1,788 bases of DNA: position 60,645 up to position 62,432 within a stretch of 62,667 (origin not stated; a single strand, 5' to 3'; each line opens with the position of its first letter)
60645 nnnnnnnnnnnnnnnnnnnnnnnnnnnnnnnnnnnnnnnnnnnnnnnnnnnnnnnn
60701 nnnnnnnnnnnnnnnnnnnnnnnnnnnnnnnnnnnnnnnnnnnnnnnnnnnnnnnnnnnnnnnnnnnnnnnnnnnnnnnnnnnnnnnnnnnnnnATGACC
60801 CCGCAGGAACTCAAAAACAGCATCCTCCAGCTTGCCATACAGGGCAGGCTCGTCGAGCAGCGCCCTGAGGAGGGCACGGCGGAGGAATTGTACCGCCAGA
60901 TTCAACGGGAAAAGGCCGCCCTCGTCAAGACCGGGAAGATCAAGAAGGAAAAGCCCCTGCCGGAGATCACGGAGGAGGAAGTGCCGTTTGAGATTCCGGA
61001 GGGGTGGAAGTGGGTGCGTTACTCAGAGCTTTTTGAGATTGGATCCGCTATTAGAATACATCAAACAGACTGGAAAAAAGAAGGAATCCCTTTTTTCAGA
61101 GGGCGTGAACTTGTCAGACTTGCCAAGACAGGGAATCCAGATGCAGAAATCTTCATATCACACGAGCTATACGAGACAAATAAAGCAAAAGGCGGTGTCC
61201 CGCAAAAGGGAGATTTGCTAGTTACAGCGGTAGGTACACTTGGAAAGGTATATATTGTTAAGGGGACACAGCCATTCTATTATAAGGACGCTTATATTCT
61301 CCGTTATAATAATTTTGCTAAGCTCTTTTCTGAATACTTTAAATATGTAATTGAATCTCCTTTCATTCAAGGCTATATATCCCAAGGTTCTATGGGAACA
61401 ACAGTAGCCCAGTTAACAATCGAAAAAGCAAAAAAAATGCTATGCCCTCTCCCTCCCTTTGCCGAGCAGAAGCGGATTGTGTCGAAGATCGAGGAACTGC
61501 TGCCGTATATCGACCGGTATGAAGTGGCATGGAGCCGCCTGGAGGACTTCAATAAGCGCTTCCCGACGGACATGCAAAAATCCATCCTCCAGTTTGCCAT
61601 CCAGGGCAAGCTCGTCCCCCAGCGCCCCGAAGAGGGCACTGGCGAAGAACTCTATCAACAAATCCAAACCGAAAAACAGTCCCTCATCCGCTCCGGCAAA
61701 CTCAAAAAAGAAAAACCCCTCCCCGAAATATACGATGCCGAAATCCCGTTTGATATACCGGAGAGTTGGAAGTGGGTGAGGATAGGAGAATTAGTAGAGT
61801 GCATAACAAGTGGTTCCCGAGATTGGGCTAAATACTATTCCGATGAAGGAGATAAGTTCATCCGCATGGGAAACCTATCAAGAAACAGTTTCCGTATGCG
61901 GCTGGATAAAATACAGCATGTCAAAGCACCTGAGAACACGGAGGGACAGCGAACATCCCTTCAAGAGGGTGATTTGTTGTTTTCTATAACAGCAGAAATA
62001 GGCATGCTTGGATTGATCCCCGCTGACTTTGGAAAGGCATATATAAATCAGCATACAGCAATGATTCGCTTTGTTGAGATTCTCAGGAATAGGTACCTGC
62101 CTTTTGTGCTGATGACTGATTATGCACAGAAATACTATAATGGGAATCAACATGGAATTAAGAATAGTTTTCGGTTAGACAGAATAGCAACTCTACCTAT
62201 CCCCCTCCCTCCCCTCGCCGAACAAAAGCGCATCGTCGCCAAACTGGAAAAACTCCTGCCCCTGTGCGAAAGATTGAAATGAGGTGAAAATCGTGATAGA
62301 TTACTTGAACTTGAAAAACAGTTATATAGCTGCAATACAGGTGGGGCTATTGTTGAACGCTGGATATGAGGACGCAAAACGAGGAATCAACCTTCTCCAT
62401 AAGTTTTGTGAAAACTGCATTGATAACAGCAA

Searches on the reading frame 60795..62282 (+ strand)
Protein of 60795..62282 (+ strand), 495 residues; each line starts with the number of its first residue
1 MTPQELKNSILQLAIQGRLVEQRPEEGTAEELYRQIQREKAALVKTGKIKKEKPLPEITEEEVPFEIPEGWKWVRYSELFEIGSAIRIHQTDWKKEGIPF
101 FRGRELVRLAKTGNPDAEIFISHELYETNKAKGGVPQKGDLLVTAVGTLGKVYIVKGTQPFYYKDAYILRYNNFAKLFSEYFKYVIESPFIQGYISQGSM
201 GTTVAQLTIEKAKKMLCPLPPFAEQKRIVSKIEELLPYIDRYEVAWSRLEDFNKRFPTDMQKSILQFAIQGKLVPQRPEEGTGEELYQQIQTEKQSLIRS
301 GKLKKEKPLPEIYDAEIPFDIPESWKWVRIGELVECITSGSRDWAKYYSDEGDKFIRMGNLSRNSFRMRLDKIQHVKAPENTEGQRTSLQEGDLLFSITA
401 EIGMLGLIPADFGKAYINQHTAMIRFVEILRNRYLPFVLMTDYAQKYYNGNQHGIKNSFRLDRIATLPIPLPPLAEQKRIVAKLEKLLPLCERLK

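Call 25: search_protein_families(library=pfam, proteins=[window:60795-62282:+])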
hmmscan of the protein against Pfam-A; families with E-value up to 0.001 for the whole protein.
window:60795-62282:+ (495 aa): 1 family
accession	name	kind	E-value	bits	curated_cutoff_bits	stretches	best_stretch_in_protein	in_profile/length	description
PF01420.25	Methylase_S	-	3.9e-27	95.9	22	2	322-487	1-152/168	Type I restriction modification DNA specificity domain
